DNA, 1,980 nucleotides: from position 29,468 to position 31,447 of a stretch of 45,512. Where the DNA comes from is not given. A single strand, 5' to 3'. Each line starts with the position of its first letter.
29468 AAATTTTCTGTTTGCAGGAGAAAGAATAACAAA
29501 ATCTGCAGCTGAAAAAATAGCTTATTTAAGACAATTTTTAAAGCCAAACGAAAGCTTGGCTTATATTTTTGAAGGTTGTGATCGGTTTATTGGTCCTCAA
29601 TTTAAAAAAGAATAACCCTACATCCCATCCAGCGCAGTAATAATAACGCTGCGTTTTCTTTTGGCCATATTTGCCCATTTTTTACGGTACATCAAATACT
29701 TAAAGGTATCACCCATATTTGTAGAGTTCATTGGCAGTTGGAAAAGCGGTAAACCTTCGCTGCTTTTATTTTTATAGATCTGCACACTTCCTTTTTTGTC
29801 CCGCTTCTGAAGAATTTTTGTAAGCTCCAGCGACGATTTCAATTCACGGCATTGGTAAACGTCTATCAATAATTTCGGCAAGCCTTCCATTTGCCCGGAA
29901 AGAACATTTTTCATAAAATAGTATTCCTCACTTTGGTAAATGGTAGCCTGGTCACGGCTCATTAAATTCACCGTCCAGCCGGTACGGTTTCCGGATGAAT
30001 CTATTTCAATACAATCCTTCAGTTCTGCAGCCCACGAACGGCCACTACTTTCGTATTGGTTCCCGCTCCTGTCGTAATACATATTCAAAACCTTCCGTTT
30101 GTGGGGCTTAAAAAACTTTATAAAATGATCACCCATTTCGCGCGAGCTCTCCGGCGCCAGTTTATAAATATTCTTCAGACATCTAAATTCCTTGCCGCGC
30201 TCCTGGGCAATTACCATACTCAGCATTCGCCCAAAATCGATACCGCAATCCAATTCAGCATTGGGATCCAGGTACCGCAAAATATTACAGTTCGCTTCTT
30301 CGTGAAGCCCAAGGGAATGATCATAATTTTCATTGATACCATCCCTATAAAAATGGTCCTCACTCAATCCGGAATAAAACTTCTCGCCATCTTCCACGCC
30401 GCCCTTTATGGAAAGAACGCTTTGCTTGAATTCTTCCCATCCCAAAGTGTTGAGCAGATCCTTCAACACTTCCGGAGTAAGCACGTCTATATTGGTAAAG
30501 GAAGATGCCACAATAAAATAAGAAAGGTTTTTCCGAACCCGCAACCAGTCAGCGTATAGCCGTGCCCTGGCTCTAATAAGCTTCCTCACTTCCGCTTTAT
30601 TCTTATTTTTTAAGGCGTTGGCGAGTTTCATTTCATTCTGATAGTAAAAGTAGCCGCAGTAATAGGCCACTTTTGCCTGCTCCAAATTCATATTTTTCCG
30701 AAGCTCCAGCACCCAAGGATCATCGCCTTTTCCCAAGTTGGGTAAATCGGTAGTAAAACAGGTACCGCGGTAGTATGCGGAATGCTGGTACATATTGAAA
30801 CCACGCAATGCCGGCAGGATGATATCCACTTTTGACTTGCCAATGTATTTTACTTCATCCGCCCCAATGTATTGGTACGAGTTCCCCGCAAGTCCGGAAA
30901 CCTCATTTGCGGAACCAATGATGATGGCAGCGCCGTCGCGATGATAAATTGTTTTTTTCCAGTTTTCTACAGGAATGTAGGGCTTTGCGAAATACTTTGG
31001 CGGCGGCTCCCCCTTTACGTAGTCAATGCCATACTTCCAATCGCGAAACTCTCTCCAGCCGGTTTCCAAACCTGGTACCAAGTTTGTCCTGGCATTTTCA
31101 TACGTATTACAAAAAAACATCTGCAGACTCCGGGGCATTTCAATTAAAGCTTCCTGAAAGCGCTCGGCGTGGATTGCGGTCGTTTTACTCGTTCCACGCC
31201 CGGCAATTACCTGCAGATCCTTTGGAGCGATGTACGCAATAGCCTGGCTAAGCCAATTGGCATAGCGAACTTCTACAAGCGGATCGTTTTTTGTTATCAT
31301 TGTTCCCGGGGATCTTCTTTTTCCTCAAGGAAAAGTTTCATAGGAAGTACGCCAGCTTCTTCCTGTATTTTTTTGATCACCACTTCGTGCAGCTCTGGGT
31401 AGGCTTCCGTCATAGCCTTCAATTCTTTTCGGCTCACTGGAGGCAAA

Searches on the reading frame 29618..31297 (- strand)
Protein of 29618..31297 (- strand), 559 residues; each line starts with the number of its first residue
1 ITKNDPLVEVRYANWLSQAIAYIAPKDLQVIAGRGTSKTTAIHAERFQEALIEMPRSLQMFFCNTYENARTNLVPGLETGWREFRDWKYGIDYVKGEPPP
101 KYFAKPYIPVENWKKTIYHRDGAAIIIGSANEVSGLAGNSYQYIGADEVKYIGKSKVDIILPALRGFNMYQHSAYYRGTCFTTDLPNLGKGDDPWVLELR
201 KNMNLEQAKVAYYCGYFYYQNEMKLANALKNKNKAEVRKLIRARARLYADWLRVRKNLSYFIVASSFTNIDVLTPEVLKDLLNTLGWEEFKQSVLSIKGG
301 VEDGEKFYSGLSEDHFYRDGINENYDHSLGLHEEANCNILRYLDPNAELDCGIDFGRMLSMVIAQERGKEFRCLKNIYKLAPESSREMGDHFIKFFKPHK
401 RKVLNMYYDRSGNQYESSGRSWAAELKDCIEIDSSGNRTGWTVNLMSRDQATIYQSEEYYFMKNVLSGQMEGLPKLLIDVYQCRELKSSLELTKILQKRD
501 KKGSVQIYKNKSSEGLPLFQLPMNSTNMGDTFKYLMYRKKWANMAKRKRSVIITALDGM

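Call 18: search_protein_families(library=pfam, proteins=[window:29618-31297:-], max_evalue=0.1)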
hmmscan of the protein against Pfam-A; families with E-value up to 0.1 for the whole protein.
window:29618-31297:- (559 aa): 0 families

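Call 80: search_protein_families(library=phrogs, proteins=[window:29618-31297:-], max_evalue=0.001)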
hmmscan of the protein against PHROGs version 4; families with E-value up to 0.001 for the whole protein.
window:29618-31297:- (559 aa): 1 family
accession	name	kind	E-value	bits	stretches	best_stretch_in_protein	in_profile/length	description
phrog_2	-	head and packaging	1.2e-07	31.9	1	31-503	283-569/807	terminase large subunit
